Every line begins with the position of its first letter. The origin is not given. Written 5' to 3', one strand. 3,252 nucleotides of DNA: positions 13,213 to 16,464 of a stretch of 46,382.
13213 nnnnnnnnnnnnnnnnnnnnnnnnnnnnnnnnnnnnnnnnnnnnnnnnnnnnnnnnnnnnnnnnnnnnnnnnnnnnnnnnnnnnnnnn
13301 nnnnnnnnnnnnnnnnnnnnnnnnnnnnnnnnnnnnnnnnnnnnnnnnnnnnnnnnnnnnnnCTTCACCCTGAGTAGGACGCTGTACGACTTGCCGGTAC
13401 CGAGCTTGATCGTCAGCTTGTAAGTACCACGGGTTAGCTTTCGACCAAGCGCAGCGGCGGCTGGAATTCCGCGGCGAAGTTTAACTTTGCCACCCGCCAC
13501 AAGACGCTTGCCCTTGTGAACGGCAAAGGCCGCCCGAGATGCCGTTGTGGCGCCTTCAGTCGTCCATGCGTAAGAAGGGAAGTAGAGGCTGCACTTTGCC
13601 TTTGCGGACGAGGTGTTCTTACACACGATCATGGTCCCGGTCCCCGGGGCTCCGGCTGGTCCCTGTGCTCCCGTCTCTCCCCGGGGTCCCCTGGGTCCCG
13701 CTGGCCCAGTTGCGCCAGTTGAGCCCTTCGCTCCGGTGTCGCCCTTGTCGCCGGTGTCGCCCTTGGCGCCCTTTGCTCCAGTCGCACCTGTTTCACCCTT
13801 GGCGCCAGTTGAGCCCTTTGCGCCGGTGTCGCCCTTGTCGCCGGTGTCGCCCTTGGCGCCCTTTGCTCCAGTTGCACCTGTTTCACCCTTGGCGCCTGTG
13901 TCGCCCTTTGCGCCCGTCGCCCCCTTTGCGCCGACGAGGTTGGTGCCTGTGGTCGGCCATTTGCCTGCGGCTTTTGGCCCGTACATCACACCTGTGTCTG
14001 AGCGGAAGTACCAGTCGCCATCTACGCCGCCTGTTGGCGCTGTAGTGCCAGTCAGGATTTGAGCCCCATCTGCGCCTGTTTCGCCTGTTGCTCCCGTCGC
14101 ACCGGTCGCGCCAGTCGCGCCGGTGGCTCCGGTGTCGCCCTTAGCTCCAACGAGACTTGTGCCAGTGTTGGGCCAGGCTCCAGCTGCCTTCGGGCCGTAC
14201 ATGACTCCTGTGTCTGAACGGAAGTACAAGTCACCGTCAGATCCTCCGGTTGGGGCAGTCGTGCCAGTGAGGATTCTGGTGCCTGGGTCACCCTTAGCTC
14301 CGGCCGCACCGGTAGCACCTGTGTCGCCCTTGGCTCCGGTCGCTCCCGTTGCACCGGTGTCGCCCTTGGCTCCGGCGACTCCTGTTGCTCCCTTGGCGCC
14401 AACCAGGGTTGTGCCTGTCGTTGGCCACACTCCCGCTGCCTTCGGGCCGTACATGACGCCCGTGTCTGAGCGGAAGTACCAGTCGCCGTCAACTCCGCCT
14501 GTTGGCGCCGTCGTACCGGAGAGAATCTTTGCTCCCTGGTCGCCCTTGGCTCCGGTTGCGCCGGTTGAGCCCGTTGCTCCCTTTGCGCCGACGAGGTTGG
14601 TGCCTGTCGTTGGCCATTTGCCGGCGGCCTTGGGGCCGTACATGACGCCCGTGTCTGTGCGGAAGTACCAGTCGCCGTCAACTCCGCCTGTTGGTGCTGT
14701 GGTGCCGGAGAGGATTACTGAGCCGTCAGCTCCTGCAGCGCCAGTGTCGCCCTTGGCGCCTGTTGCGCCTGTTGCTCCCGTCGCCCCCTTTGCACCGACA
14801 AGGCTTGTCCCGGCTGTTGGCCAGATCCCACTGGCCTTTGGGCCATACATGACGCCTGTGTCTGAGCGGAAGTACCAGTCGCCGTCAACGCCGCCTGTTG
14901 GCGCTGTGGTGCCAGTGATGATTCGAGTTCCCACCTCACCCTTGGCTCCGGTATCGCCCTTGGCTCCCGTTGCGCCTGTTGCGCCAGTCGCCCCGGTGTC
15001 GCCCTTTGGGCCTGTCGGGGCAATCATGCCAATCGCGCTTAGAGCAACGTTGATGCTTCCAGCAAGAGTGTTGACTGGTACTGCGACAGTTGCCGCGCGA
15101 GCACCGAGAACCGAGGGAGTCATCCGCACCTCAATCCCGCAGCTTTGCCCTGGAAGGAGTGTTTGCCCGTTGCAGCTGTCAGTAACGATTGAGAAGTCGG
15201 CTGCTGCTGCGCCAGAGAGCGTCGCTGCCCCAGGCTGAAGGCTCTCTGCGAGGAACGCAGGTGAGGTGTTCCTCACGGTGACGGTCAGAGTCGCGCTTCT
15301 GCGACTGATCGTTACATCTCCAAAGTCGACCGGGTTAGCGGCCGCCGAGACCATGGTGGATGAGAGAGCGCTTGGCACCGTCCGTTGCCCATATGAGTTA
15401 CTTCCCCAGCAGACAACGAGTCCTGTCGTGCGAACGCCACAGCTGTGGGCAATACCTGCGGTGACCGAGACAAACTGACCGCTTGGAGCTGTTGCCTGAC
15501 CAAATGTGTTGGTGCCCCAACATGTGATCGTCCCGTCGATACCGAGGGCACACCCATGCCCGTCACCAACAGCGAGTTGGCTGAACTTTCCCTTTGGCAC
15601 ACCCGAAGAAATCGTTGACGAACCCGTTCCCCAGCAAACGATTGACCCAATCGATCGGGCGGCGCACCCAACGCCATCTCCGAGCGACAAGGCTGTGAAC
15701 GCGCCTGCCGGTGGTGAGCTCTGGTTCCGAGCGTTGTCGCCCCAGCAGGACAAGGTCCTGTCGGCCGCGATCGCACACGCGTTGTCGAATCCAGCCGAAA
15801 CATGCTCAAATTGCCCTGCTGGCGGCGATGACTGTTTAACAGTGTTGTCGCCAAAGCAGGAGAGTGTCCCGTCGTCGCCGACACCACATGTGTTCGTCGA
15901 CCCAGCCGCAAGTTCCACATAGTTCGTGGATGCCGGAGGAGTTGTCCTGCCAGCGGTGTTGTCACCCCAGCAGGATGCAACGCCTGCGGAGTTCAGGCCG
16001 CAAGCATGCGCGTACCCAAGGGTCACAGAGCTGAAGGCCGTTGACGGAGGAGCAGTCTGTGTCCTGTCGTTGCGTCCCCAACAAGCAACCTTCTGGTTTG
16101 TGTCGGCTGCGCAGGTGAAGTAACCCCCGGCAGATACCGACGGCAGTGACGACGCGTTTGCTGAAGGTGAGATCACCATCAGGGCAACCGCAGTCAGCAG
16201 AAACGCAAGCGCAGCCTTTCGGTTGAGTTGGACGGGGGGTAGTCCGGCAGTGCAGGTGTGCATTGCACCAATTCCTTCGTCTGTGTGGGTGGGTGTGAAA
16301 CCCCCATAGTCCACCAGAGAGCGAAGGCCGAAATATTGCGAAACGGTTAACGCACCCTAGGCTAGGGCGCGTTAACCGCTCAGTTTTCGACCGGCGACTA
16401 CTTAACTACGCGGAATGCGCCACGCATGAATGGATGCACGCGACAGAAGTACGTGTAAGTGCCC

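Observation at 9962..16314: Translationally coupled pair: RCC1-propeller/collagen-like fibre protein plus DUF11-repeat protein that ends in its own polytopic membrane domain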

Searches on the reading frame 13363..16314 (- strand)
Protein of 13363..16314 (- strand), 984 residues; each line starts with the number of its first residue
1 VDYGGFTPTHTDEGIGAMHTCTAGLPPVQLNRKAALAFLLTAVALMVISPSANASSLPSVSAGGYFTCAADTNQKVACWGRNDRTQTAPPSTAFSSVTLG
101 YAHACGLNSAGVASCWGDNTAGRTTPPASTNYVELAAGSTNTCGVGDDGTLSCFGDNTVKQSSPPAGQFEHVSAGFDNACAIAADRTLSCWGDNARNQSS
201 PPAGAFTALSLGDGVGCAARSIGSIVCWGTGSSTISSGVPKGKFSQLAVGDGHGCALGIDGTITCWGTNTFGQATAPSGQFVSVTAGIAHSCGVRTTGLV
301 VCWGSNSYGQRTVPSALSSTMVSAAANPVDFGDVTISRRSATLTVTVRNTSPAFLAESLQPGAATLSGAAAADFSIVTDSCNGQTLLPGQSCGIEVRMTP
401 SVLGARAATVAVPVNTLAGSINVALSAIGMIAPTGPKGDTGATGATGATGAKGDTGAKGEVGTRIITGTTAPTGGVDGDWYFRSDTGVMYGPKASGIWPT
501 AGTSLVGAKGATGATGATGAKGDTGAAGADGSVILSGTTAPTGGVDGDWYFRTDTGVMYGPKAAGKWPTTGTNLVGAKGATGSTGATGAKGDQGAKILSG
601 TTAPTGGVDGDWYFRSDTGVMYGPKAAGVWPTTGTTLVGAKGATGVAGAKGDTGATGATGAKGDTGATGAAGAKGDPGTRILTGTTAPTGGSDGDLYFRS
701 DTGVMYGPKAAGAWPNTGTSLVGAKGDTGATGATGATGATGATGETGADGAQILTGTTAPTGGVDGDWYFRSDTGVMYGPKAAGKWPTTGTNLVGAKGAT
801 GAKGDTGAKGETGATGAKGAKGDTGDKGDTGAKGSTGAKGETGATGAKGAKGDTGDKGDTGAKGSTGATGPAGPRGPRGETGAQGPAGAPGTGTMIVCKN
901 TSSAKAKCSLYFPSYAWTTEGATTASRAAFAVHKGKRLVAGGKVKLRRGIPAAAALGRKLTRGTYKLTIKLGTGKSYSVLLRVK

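Call 3: search_protein_families(library=pfam, proteins=[window:13363-16314:-], max_evalue=0.01)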
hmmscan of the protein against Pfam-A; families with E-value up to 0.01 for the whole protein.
window:13363-16314:- (984 aa): 6 families
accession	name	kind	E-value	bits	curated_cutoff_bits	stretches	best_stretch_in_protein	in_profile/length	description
PF13540.12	RCC1_2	-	4.9e-38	128.4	22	6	281-310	1-30/30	Regulator of chromosome condensation (RCC1) repeat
PF01391.23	Collagen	-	7.1e-32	109.4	27.2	4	795-850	4-59/60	Collagen triple helix repeat (20 copies)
PF25390.1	WD40_RLD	-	1.6e-17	64.3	150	2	59-273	35-277/363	RCC1-like domain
PF01473.26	Choline_bind_1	-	0.00031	21.4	20.5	0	477-489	7-19/19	Putative cell wall binding repeat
PF15780.11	ASH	-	0.0038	17.8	27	0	325-416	10-92/98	Abnormal spindle-like microcephaly-assoc'd, ASPM-SPD-2-Hydin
PF22544.2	HYDIN_VesB_CFA65-like_Ig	-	0.0066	17.1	25.5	0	329-421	10-93/100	HYDIN/CFA65/VesB-like, Ig-like domain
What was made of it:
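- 15019..15339 (-): Ig-like domain of the ASH/HYDIN ('choice-of-anchor D') type (aa 326-432). Call 3 gives sub-threshold hits.
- On SLH-, LysM-, GW- or choline-binding-anchored proteins; lipoproteins: Choline_bind_1 reaches 21.4 bits but with no significant stretch, inside the collagen modules (call 3).
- Checked: Pfam gives RCC1_2 at 128 bits (cut-off 22) and Collagen at 109 bits (cut-off 27) (call 3).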

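Call 4: search_protein_families(library=ncbifam, proteins=[window:13363-16314:-], max_evalue=0.01)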
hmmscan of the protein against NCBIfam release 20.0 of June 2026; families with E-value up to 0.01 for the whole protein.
window:13363-16314:- (984 aa): 4 families
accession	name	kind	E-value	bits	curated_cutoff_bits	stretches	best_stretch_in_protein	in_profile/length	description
NF038330.1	adhesin_SclA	exception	8.7e-29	101.3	400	4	788-892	128-235/405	LPXTG-anchored collagen-like adhesin Scl1/SclA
NF046116.1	adhesin_Lcl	equivalog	1.4e-27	96.3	500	3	790-891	55-159/431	collagen-like adhesin Lcl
NF038329.2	gly_rich_SclB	equivalog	7e-26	91.1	325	3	795-892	117-214/442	LPXTG-anchored collagen-like adhesin Scl2/SclB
NF038313.3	HisXaaSer_A4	exception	4.7e-08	33.8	55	0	792-840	43-91/93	His-Xaa-Ser repeat protein HxsA4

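Call 41: search_protein_families(library=phrogs, proteins=[window:13363-16314:-], max_evalue=0.001)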
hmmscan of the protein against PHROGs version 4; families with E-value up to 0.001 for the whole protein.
window:13363-16314:- (984 aa): 38 families (the best 25 are shown)
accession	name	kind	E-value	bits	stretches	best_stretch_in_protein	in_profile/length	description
phrog_6320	-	tail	3.3e-48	166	3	795-893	113-211/745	tail fiber protein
phrog_819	-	tail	1.2e-40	140.6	3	793-891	476-580/1024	tail protein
phrog_5073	-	tail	1.4e-38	134.2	2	794-906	260-376/519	tail fiber protein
phrog_4013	-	unknown function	3.4e-37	129.4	4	733-863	11-144/659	-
phrog_8745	-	tail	2.6e-31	108.9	3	794-892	1385-1486/1803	tail fiber protein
phrog_36982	-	unknown function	4e-30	105.4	2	499-893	243-628/944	-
phrog_3420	-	unknown function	3.3e-28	98.8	2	433-762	34-337/929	-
phrog_3904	-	tail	2.2e-27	96.8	3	486-795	656-936/1086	tail fiber protein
phrog_10972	-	tail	1.2e-23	85.1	4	842-893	156-207/343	tail fiber protein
phrog_18350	-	tail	5.5e-23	82.9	2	781-896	85-201/253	tail fiber protein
phrog_28263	-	tail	1.9e-22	79.4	2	403-762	516-848/1400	tail fiber protein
phrog_29268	-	unknown function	2.2e-21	76.7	3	788-892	429-533/653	-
phrog_366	-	tail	3.3e-21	77.3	2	833-907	329-402/474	tail fiber protein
phrog_1806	-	tail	5.4e-19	69.6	3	795-893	118-218/276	collagen like minor tail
phrog_33244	-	tail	3.2e-16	60.3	0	429-464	60-95/414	tail fiber protein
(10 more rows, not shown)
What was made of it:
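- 13636..15018 (-): Collagen-like region (aa 433-893): six G-X-Y runs (83 triplets) interrupted by five ~42-aa modules, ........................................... PHROG tail-fibre families span the interrupted region (call 41).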

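Call 43: search_solved_structures(query=window:13363-16314:-, max_evalue=0.01)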
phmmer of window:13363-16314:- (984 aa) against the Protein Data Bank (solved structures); distinct sequences matched with E-value up to 0.01: 48.
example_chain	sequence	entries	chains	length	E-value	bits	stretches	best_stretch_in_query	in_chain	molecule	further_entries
3hqv_A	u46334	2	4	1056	2.4e-60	207.8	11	795-892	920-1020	Collagen alpha-1(I) chain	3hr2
3hqv_B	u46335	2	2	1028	1.1e-59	205.7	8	790-892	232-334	Collagen alpha-2(I) chain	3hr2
8zxl_X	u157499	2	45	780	1.1e-39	139.4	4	794-891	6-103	spindlefibril | axialfibril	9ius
9han_A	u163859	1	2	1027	1.4e-22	82.8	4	795-892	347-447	Collagen type VI alpha 1 chain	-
9han_B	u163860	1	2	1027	1.8e-21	79.1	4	795-888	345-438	Collagen type VI alpha 2 chain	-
9wxp_BC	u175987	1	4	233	4.2e-19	71.3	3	795-891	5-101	Collagen type XI alpha 1 chain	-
9wxp_BJ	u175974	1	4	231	1.2e-18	69.8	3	804-892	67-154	Collagen alpha-1(IX) chain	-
9wxp_BD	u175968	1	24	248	1e-17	66.7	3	798-890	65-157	Collagen type II alpha 1 chain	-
9wxp_ED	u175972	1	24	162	2.3e-17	65.5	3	795-891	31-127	Collagen type II alpha 1 chain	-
7a0j_AAA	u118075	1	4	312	2.4e-17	65.5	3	183-269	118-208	Serine/threonine-protein kinase-like protein ACR4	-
9wxp_BA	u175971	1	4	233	1.8e-16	62.6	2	795-891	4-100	Fibrillar collagen NC1 domain-containing protein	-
9wxp_DA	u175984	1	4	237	5e-16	61.1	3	798-892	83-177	Fibrillar collagen NC1 domain-containing protein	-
9wxp_BB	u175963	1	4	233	3e-15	58.5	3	807-890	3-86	Collagen type V alpha 2 chain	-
9han_C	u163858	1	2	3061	7.7e-15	57.2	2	795-892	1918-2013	Collagen type VI alpha 3 chain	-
9wxp_CC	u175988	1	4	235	1.2e-14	56.6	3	792-886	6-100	Collagen type XI alpha 1 chain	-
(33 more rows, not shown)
